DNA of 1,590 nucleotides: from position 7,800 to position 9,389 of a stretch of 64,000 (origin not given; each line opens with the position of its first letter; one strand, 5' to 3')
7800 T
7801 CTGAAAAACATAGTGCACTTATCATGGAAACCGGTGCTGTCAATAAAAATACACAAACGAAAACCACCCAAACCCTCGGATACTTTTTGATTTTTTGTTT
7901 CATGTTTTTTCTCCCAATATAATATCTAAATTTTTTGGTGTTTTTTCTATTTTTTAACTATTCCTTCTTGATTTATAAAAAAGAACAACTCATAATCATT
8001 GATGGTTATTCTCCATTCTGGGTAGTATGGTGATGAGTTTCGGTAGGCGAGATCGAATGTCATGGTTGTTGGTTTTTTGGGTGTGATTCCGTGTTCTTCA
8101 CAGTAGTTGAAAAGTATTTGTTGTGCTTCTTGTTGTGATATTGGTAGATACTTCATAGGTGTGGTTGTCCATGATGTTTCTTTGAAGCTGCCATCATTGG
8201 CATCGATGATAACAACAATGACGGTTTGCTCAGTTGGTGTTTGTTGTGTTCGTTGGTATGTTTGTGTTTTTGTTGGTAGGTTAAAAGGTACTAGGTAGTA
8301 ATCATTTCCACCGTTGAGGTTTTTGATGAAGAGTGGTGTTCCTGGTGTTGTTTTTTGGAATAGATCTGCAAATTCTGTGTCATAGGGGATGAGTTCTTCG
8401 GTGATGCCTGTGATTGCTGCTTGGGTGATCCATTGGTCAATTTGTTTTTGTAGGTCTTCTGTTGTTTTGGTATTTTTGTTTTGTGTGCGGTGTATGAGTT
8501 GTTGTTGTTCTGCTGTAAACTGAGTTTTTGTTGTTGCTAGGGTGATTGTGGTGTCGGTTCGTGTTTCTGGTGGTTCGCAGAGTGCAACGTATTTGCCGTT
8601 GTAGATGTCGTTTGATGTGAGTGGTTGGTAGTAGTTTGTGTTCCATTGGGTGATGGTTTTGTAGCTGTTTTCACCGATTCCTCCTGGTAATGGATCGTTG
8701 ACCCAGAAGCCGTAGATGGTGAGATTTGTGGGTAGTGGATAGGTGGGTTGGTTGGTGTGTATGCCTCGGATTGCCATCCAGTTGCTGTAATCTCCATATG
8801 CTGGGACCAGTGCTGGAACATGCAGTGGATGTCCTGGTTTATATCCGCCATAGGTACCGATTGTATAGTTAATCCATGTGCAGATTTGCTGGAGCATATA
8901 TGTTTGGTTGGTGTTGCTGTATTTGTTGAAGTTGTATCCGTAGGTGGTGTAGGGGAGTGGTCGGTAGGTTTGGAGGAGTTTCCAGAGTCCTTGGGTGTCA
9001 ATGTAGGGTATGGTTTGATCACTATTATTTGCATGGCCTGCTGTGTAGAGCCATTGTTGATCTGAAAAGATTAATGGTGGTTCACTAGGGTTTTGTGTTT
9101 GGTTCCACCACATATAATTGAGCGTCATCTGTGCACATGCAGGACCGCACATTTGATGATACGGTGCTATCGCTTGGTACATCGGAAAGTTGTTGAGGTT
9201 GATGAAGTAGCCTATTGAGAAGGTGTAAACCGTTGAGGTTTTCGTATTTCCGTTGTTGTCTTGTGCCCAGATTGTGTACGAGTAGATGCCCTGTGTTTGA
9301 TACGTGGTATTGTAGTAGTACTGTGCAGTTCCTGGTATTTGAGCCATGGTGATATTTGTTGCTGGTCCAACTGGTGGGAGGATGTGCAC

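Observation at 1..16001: Tandem array of three co-directional secreted proteins, two of them giant (2532 aa and about 2680 aa), combining lectin, beta-propeller and cysteine-peptidase modules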

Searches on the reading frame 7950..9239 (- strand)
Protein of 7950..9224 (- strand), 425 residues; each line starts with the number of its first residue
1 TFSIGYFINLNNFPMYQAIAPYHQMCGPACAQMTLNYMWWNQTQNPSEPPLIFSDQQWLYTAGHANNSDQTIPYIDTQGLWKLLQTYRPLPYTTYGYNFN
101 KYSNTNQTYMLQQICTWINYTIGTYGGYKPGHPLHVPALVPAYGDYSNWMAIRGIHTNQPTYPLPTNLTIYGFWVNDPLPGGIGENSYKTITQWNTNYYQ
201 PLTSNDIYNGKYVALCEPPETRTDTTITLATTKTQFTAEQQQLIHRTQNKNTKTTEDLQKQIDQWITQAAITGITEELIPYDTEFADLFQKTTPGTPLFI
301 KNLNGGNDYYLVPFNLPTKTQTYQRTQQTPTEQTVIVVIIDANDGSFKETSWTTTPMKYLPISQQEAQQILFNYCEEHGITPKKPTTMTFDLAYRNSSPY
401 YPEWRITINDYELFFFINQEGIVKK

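Call 21: search_protein_families(library=pfam, proteins=[window:7950-9224:-], max_evalue=1)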
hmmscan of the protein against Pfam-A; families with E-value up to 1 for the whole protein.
window:7950-9224:- (425 aa): 1 family
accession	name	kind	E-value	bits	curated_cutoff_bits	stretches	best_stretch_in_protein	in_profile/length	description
PF15620.11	CENP-C_mid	-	0.3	11.3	27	1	339-366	9-36/260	Centromere assembly component CENP-C middle DNMT3B-binding region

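Call 44: search_protein_representatives(alignment_id=A2)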
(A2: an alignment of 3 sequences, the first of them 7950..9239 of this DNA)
Query: 3 sequences, 431 profile positions. Proteins with E-value up to 0.001 (for the whole library): 484; up to 1e-10: 377; up to 1e-30: 235. The best 150 are listed.
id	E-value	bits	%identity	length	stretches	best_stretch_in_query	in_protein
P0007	2.5e-245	830.4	-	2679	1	1-431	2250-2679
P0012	2.7e-171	586.5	-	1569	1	10-429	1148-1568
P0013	2.2e-166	570.3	-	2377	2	7-329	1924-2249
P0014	4.2e-155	533.2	-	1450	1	4-428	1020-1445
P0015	7.1e-155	532.4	-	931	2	3-429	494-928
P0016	4.1e-154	529.9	-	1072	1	11-430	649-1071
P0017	6.9e-148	509.4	-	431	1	10-430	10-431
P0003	5.5e-145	499.8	-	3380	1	1-347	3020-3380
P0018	1.2e-144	498.7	-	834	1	10-429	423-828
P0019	2.1e-143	494.6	-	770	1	10-429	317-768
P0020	1.9e-141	488.2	-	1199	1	6-429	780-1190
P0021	2.0e-141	488.1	-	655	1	5-429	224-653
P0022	2.1e-137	474.8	-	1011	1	6-428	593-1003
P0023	1.6e-136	471.9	-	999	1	2-429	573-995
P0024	1.0e-134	466.0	-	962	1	6-430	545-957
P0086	3.1e-76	273.3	-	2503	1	3-322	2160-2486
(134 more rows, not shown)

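Call 52: find_homologous_proteins(query=A3, max_evalue=0.00001)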
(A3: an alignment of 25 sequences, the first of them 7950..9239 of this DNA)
Query A3 (25 sequences) (430 aa, profile of the alignment): 130 proteins with E <= 0.00001 among 3191 candidates; the best 120 are listed.
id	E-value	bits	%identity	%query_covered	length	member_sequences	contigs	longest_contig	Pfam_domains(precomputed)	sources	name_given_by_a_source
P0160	7.7e-178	610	48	97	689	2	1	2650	PF00082.28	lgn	-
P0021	1.1e-175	603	50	97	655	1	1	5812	-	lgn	-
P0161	4.8e-175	601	47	97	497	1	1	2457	-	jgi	jgi:hypothetical protein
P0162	1.9e-170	586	52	98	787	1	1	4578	PF13229.13,PF22842.4,PF05048.20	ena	-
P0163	3.9e-168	578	50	97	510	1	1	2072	-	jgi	jgi:hypothetical protein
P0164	2.0e-165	569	45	97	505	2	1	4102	-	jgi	jgi:hypothetical protein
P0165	9.2e-164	563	41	97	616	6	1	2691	-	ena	-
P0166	3.0e-162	558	42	97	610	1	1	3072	-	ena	-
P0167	1.5e-161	556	42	97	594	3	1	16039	-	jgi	-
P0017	3.8e-161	555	50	98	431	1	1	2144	-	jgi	jgi:hypothetical protein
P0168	4.1e-161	555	54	95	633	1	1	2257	PF20773.6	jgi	jgi:hypothetical protein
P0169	5.4e-161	554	41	98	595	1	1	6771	-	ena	-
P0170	5.4e-160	551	40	98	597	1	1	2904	-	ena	-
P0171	8.9e-160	550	40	98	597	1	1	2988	-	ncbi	-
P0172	9.8e-160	550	42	97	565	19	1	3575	-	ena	-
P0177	2.6e-158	545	41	98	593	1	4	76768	-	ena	-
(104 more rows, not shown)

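Call 56: search_solved_structures(query=A3, max_evalue=10, show_alignments=2)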
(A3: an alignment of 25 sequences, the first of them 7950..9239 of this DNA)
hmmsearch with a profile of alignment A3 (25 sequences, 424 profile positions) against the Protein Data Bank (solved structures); distinct sequences matched with E-value up to 10: 2.
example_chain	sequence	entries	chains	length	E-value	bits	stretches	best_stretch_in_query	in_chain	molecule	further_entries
5eqj_A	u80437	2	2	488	0.28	13.2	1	222-326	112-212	tRNA (adenine(58)-N(1))-methyltransferase non-catalytic subunit TRM6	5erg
2agc_A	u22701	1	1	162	0.99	11.4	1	170-204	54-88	Ganglioside GM2 activator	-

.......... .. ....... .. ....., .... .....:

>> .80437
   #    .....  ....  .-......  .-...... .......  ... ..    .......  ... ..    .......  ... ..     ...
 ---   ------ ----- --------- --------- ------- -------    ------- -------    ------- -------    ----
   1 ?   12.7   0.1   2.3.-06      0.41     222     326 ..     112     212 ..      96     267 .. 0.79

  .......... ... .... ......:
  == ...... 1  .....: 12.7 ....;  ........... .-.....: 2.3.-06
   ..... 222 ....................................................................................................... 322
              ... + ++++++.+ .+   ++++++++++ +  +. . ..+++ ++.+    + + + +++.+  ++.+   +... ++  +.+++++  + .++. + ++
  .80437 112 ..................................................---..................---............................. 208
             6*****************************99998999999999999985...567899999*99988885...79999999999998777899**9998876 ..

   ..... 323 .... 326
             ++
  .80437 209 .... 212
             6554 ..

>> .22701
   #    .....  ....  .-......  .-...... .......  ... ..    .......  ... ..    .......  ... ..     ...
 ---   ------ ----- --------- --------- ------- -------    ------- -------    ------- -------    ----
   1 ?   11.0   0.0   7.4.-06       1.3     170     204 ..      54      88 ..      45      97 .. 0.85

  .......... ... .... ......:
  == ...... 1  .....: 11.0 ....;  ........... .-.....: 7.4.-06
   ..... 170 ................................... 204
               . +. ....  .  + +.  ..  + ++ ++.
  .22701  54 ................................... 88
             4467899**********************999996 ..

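Call 60: find_encoding_contigs(protein=P0177, flank=10000, max_places=3)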
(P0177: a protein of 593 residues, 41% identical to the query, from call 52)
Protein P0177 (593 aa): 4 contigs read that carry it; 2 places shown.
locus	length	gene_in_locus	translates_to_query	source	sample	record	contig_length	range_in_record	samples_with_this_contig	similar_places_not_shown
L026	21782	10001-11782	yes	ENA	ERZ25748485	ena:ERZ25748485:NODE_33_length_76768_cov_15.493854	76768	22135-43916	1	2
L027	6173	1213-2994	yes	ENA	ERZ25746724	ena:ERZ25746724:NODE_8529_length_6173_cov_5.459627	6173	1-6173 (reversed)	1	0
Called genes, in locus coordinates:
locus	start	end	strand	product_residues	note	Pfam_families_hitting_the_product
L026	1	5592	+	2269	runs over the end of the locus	PF07705:CARDB, PF11824:DUF3344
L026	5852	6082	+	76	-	-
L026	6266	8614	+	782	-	PF07705:CARDB, PF13229:Beta_helix, PF05048:NosD, PF13229:Beta_helix (weak)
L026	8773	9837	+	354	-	-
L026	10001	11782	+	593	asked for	-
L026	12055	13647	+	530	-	-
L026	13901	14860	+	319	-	PF07705:CARDB, PF00404:Dockerin_1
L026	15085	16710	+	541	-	-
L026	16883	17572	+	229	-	PF00581:Rhodanese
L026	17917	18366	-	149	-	-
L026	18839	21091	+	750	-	PF00112:Peptidase_C1, PF18560:Lectin_like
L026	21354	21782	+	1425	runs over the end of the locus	PF11824:DUF3344, PF18911:PKD_4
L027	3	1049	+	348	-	?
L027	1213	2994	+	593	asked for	-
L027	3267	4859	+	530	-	-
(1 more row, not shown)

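Call 61: predict_structure(alignment_id=A4)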
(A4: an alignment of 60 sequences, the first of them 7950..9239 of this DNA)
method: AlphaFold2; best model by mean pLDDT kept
length: 430 residues; sequences in the alignment: 60
mean_pLDDT: 91.9   pTM: 0.90
mean pLDDT of the five models: 91.9, 91.5, 90.7, 90.3, 90.2
residues with pLDDT >= 90: 348; 70-90: 61; 50-70: 14; < 50: 7
segments of 3 or more residues with pLDDT < 50: 1-7
pLDDT, mean of each block of 10 residues (from residue 1): 44 92 96 98 92 91 98 96 98 96 96 96 93 94 97 97 94 97 88 96 96 98 81 96 97 84 97 98 93 97 95 97 69 78 98 96 93 94 82 90 91 90 94
secondary structure, 60 per line:
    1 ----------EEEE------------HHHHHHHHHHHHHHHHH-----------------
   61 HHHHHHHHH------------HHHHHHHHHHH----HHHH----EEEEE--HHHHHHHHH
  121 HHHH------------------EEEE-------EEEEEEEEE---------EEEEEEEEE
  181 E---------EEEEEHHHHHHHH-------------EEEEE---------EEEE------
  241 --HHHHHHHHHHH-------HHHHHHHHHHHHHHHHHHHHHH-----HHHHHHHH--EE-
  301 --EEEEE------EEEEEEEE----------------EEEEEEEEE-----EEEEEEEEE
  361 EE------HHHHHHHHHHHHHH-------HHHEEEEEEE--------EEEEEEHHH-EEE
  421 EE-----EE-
elements in order: E11-14 H27-43 H61-69 H82-92 H97-100 E105-109 H112-124 E143-146 E154-162 E172-181 E191-195 H196-203 E217-221 E231-234 H243-253 H261-282 H288-295 E303-307 E314-321 E338-346 E352-362 H369-382 E393-399 E408-413 E418-422

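Call 70: search_protein_families(library=pfam, alignment_id=A3, max_evalue=1)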
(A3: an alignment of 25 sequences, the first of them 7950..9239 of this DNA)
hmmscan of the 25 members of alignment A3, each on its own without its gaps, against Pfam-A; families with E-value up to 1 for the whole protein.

A. member 1, window:7950-9239:- (430 aa): 1 family
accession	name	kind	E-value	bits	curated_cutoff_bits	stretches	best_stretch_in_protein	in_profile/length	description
PF15620.11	CENP-C_mid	-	0.31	11.3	27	1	344-371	9-36/260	Centromere assembly component CENP-C middle DNMT3B-binding region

B. families by the number of members that match (of 25 scanned): 7 families
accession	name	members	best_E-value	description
PF11388.13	DotA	1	0.059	Phagosome trafficking protein DotA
PF03413.25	PepSY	1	0.091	Peptidase propeptide and YPEB domain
PF06004.18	DUF903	1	0.18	Bacterial protein of unknown function (DUF903)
PF15752.10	DUF4688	1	0.25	Domain of unknown function (DUF4688)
PF15620.11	CENP-C_mid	1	0.31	Centromere assembly component CENP-C middle DNMT3B-binding region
PF24059.1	DUF7360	1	0.31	Domain of unknown function (DUF7360)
PF20600.3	ExoX-like_C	1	0.65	Exodeoxyribonuclease X-like C-terminal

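Call 83: find_encoding_contigs(protein=P0086, flank=10000, max_places=2)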
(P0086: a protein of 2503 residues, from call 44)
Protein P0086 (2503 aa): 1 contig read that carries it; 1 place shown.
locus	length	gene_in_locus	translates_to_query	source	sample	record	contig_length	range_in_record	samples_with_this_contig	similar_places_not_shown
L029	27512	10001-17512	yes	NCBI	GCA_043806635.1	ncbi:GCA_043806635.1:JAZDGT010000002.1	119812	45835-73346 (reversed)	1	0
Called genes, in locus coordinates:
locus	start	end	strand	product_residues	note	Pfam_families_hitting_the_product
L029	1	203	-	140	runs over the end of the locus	PF00293:NUDIX, PF14815:NUDIX_4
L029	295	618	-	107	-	-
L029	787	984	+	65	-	-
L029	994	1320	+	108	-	-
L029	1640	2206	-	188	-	PF01380:SIS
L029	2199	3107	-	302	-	PF01261:AP_endonuc_2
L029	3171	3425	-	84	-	PF03685:UPF0147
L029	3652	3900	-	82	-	-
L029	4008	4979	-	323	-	PF17835:NOG1_N, PF01926:MMR_HSR1, PF02421:FeoB_N, PF06858:NOG1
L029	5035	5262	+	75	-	-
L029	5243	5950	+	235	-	PF01982:CTP-dep_RFKase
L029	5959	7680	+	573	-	PF14716:HHH_8, PF14520:HHH_5, PF14792:DNA_pol_B_palm (weak), PF14791:DNA_pol_B_thumb, PF02811:PHP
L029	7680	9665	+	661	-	PF22745:Nlig-Ia, PF01653:DNA_ligase_aden, PF03120:OB_DNA_ligase, PF03119:DNA_ligase_ZBD, PF14520:HHH_5 (weak), PF12826:HHH_2, PF14520:HHH_5, PF00533:BRCT, +2 more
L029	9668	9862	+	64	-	PF20095:DUF6485 (weak)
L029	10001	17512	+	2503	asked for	PF01839:FG-GAP (faint), PF25788:Ig_Rha78A_N (faint), PF13517:FG-GAP_3 (weak), PF13385:Laminin_G_3, PF02210:Laminin_G_2 (weak)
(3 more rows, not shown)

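Call 93: fold_search(model_id=the predicted structure, library=pdb)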
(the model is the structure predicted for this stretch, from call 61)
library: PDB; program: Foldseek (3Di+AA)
matches with E <= 10: 502; with E <= 0.001: 0
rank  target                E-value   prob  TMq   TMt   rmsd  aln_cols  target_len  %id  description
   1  5hkq_A                3.6e-02  0.15  0.10  0.19  12.2       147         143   15  Crystal structure of CDI complex from Escherichia coli STEC_O31 (released 2017-01-18)
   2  5boi                  4.0e-02  0.23  0.17  0.24  12.5       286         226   12  Bacillus megaterium YpeB C-terminal domain (released 2015-08-12)
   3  2gid_A                1.5e-01  0.08  0.08  0.16  15.9       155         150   10  Crystal structures of trypanosoma bruciei MRP1/MRP2 (released 2006-09-05)
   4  9ggd_C                1.5e-01  0.06  0.08  0.09  20.7       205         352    9  Structure of the A467T mutant of human mitochondrial DNA polymerase gamma in complex with PZL-A (released 2025-04-16)
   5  9ggc_C                1.6e-01  0.06  0.08  0.09  20.6       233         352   10  Structure of the G848S mutant of human mitochondrial DNA polymerase gamma (released 2025-04-16)
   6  9y9z_21               2.3e-01  0.14  0.13  0.20   9.7       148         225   12  Cryo-EM structure of conoid fiber from Toxoplasma gondii (24-nm repeat) (released 2025-12-03)
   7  6y2r_A                2.4e-01  0.10  0.10  0.12  18.1       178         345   11  Escherichia coli R255A RnlA endoribonuclease (single alanine mutant of RnlA) (released 2021-05-12)
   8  9y9z_33               2.5e-01  0.13  0.14  0.27   9.8       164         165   12  Cryo-EM structure of conoid fiber from Toxoplasma gondii (24-nm repeat) (released 2025-12-03)
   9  3pjp_B                2.5e-01  0.10  0.10  0.18  13.4       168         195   10  A Tandem SH2 Domain in Transcription Elongation Factor Spt6 Binds the Phosphorylated RNA Polymerase II C-terminal Repe (released 2010-11-24)
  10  4hxg_F                3.1e-01  0.08  0.09  0.07  12.0       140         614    8  Pyrococcus horikoshii acylaminoacyl peptidase (orthorhombic crystal form) (released 2013-05-08)
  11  4ckm_A                3.3e-01  0.08  0.13  0.26  10.8       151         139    9  Structure of the N-terminal domain of Leishmania SAS-6 (released 2014-03-05)
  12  6amv_MODEL_1_A        3.3e-01  0.06  0.07  0.10  12.2       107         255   12  Abl 1b Regulatory Module 'inhibiting state' (released 2017-09-27)
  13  4hxg_E                3.9e-01  0.08  0.09  0.07  12.1       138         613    9  Pyrococcus horikoshii acylaminoacyl peptidase (orthorhombic crystal form) (released 2013-05-08)
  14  2l3t_MODEL_1_A        3.9e-01  0.07  0.09  0.17  18.8       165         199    9  Solution structure of tandem SH2 domain from Spt6 (released 2011-06-15)
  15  3id8                  3.9e-01  0.04  0.06  0.06  18.9       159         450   11  Ternary complex of human pancreatic glucokinase crystallized with activator, glucose and AMP-PNP (released 2010-07-28)
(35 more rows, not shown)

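Call 97: find_related_loci(query=A3, collection=metagenome_contigs, flank=10000)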
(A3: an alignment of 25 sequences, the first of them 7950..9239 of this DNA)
Query A3 (430 aa) in metagenome_contigs; peptide patterns used: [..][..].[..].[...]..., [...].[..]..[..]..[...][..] (x = any residue, [..] = any of these).
143 stretches matched a pattern; 119 encode a relative of the query (tblastn E <= 1e-3); the best 80 are kept; 80 distinct loci.
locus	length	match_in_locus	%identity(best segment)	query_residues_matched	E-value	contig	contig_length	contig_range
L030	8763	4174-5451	59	3-429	1e-179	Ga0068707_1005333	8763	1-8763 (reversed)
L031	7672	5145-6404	54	10-426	1e-158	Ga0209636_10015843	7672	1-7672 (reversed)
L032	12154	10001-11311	51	1-429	3e-150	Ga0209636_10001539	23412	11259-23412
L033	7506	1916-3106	53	11-428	6e-150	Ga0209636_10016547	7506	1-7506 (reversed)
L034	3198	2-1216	52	17-428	3e-150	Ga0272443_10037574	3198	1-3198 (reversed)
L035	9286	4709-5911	51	11-426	9e-137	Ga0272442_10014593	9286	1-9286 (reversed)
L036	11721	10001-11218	52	10-428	1e-151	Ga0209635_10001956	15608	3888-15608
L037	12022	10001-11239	48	11-428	3e-134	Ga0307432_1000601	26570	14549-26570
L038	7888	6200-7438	48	11-428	3e-134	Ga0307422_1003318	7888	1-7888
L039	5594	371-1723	46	2-428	6e-133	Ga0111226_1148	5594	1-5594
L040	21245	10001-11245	47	10-428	2e-126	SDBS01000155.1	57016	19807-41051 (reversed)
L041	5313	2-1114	50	64-429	1e-126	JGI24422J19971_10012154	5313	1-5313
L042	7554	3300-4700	42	11-426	3e-125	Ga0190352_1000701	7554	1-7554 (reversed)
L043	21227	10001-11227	44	11-430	2e-125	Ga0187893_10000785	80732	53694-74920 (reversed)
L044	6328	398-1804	42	11-426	4e-125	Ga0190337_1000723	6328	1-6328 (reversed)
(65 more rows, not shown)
